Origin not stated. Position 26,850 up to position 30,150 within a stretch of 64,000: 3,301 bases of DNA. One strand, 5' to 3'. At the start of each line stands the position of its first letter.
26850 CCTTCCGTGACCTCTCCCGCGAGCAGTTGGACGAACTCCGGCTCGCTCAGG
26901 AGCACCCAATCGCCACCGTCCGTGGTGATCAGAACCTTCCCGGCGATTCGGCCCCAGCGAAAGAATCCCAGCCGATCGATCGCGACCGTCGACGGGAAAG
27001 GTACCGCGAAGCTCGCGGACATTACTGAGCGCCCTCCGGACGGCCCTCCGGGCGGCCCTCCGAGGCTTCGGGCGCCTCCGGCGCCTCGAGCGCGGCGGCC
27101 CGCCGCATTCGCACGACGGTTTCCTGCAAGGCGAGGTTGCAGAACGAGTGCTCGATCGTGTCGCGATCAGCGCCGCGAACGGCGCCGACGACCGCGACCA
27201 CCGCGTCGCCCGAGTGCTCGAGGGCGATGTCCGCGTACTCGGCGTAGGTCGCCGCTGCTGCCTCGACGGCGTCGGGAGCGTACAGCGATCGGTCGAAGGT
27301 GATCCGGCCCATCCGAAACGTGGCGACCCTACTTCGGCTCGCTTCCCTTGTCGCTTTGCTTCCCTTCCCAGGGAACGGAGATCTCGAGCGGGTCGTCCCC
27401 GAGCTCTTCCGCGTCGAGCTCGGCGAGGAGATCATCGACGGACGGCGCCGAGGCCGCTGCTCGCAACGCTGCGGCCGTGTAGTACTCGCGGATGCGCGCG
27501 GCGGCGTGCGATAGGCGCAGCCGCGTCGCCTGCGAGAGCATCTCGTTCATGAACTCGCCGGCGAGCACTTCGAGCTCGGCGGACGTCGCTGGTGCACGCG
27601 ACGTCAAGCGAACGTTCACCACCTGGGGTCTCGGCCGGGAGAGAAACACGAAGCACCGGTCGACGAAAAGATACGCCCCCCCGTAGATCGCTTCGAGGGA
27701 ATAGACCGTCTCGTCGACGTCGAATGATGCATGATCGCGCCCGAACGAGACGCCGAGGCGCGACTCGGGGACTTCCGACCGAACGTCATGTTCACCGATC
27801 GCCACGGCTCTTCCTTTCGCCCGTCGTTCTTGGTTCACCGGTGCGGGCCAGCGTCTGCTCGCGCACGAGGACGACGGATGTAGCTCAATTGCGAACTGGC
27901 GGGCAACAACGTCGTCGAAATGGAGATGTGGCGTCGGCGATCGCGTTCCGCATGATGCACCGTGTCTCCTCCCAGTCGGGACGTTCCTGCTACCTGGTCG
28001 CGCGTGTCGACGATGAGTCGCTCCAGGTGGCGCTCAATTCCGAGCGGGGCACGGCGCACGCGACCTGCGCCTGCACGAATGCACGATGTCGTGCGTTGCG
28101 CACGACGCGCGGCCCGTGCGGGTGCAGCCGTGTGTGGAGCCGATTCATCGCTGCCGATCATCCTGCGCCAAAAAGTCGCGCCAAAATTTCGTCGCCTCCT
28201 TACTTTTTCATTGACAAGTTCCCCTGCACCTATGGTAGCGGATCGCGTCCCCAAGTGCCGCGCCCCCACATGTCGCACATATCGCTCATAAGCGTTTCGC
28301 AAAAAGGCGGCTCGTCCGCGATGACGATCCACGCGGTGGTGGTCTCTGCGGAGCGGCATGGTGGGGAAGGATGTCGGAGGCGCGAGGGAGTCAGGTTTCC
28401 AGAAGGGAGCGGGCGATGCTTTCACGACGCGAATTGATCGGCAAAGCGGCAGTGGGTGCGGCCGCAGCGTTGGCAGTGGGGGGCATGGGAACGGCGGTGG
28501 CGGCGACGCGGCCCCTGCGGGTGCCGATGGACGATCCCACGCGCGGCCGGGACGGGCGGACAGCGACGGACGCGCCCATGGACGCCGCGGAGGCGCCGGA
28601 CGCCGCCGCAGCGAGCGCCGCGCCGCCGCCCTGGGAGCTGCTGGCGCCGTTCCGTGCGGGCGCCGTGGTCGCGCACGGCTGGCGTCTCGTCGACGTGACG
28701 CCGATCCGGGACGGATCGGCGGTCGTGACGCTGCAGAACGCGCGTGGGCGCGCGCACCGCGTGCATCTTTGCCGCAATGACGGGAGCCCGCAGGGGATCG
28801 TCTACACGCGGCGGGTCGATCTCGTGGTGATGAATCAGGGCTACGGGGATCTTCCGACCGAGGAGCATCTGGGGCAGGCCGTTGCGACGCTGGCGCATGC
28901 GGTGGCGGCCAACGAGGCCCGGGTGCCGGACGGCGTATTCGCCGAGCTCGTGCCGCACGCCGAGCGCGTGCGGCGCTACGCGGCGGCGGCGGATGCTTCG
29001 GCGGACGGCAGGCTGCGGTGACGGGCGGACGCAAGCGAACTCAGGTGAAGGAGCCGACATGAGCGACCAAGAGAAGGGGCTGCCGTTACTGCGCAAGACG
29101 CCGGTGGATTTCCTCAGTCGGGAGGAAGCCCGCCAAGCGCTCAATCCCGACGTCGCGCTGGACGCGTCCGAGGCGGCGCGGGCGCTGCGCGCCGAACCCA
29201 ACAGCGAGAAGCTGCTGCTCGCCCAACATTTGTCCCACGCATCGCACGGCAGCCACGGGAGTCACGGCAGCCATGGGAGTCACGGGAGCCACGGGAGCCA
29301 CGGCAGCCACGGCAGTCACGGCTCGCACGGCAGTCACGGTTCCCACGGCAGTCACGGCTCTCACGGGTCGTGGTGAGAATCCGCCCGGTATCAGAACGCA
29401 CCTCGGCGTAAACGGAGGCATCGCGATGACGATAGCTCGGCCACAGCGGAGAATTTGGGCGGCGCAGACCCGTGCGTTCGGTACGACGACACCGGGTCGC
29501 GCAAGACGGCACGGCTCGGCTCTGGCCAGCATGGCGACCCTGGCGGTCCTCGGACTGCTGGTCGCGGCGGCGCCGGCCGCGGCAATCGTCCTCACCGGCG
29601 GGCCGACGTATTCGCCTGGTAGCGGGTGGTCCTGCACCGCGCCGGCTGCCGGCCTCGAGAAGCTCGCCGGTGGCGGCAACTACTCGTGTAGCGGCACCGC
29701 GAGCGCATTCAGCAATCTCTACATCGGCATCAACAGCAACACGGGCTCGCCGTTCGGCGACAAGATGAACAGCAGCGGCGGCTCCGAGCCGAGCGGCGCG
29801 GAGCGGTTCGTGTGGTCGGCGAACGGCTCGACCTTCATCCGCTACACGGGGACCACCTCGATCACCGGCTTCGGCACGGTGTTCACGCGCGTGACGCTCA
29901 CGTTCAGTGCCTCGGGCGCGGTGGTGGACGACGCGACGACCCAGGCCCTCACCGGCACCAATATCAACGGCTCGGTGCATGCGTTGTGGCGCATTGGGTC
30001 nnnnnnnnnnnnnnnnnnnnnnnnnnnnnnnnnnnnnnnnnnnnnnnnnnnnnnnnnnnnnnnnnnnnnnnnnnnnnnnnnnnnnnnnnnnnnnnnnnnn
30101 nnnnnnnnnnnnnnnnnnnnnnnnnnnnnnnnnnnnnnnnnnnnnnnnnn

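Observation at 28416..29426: HxsA precursor is flanked by a Tat-secreted protein and lies 50 nt upstream of a 1262-aa secreted Cys-repeat giant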

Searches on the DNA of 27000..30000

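Call 82: search_rna_families(source=window, start=27000, end=30000, threshold=evalue, max_evalue=1)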
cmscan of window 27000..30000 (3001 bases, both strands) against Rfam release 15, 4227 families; matches with E-value up to 1: 0.
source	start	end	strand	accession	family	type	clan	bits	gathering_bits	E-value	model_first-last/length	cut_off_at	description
